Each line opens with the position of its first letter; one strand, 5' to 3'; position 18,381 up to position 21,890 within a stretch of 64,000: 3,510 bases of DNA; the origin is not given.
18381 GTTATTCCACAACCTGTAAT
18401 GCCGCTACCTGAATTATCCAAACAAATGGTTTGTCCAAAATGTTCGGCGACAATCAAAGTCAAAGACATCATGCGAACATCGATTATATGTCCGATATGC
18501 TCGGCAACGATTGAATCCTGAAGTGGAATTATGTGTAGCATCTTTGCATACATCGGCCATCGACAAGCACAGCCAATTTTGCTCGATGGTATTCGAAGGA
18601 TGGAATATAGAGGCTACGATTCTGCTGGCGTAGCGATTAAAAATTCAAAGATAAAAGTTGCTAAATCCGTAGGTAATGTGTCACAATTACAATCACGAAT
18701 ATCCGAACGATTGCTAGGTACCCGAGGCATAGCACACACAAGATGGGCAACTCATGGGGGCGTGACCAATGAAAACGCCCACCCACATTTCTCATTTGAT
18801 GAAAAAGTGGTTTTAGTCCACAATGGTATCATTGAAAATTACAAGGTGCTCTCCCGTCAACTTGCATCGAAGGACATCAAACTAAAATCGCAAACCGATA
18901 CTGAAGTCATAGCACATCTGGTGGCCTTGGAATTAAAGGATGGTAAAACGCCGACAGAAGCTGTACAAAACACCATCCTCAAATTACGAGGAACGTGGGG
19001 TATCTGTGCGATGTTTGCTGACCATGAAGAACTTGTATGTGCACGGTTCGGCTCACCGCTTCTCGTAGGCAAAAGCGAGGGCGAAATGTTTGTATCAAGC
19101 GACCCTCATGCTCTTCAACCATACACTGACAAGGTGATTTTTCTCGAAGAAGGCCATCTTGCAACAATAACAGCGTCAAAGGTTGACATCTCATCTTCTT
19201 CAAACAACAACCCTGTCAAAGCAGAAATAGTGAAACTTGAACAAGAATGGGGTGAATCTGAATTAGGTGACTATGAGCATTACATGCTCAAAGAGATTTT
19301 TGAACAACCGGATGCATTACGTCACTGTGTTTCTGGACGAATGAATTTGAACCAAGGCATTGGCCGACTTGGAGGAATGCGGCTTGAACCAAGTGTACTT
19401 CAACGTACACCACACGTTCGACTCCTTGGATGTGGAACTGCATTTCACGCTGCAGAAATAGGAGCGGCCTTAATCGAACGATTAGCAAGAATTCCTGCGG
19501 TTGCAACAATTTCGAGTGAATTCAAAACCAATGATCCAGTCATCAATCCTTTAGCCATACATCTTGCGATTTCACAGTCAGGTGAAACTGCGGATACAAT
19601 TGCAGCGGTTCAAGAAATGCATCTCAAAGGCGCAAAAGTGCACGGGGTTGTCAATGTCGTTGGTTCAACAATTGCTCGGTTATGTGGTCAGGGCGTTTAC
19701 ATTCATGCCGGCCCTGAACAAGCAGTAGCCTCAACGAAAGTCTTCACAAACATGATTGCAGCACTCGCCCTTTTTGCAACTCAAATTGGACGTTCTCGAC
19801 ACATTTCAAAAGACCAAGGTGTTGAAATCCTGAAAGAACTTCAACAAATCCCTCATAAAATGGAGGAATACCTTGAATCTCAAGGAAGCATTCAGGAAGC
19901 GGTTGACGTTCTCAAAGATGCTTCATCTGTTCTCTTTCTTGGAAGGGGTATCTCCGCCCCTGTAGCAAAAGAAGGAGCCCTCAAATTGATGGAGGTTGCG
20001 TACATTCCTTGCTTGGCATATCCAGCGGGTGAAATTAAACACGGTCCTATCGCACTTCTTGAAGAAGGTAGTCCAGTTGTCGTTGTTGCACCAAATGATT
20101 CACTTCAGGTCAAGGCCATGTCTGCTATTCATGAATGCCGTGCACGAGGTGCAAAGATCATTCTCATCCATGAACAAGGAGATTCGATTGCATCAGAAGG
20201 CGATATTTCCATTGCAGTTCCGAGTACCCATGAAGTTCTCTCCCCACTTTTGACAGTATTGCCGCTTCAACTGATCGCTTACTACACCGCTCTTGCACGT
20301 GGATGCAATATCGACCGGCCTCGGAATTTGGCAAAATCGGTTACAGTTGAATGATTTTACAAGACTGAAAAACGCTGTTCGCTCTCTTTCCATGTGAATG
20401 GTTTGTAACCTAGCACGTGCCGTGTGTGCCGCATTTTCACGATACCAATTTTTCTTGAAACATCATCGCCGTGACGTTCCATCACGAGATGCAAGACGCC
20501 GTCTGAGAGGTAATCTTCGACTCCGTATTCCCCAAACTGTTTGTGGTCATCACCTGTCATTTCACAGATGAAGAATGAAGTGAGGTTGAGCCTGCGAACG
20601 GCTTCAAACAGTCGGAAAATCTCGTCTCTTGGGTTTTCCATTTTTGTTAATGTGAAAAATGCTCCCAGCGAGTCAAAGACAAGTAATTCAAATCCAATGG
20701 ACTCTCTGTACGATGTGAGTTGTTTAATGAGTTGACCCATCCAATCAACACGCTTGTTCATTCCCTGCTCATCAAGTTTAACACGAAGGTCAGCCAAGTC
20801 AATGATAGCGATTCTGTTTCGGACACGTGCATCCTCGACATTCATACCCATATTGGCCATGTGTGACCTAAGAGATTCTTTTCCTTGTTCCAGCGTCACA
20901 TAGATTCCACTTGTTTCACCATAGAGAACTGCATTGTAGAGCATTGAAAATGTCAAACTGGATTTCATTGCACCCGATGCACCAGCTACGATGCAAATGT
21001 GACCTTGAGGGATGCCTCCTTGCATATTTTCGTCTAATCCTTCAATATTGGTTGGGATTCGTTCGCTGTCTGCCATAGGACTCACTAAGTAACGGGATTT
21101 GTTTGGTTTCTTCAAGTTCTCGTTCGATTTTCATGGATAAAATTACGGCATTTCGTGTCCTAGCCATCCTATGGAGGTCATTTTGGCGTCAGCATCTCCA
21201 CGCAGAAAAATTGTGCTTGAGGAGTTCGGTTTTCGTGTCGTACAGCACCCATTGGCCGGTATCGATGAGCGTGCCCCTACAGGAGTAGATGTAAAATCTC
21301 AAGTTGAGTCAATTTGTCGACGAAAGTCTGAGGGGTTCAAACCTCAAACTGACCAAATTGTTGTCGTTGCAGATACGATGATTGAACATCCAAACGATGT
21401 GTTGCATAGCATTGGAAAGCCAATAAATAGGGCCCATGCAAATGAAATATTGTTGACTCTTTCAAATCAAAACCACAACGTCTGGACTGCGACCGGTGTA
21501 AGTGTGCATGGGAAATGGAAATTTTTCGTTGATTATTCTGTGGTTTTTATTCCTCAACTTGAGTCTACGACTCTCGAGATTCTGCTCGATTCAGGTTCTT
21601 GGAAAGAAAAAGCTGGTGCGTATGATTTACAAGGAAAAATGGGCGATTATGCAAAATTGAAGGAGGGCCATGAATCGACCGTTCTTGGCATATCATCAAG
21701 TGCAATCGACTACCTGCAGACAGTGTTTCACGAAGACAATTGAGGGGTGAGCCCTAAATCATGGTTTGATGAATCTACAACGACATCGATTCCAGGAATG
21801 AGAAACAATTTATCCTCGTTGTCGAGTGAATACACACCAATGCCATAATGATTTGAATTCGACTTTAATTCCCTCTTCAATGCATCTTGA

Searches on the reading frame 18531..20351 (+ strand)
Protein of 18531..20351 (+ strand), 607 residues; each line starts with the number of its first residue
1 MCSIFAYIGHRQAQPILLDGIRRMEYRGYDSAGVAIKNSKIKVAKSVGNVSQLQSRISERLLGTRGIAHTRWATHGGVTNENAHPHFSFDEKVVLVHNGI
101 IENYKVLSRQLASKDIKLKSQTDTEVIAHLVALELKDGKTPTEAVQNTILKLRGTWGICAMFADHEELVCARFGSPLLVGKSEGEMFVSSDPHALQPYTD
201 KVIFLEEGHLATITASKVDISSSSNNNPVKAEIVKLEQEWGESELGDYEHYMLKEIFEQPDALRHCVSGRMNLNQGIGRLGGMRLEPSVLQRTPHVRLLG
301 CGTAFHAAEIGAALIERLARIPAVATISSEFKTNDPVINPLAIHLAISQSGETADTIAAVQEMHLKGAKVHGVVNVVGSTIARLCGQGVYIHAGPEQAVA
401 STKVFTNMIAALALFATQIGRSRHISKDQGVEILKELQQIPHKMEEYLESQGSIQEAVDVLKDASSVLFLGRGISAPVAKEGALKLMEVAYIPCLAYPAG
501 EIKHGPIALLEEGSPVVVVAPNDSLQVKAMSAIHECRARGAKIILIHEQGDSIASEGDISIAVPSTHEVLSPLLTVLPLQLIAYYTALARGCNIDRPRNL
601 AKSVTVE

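Call 28: search_protein_families(library=pfam, proteins=[window:18531-20351:+], max_evalue=0.00001)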
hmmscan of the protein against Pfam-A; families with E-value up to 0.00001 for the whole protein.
window:18531-20351:+ (607 aa): 3 families
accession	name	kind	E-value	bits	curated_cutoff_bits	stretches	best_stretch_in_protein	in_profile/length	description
PF01380.27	SIS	-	5.3e-47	159.4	25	2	461-589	2-130/131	SIS domain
PF13522.11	GATase_6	-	9.5e-17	61.7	27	1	65-190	12-129/130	Glutamine amidotransferase domain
PF13537.11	GATase_7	-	1.2e-14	54.8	25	1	79-196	9-122/123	Glutamine amidotransferase domain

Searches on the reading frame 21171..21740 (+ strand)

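Call 29: search_protein_families(library=pfam, proteins=[window:21171-21740:+], max_evalue=0.00001)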
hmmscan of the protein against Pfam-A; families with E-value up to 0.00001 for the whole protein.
window:21171-21740:+ (190 aa): 1 family
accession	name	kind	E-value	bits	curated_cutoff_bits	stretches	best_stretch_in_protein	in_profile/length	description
PF02545.19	Maf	-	2.1e-28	99.7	27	1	3-177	2-178/187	Maf-like protein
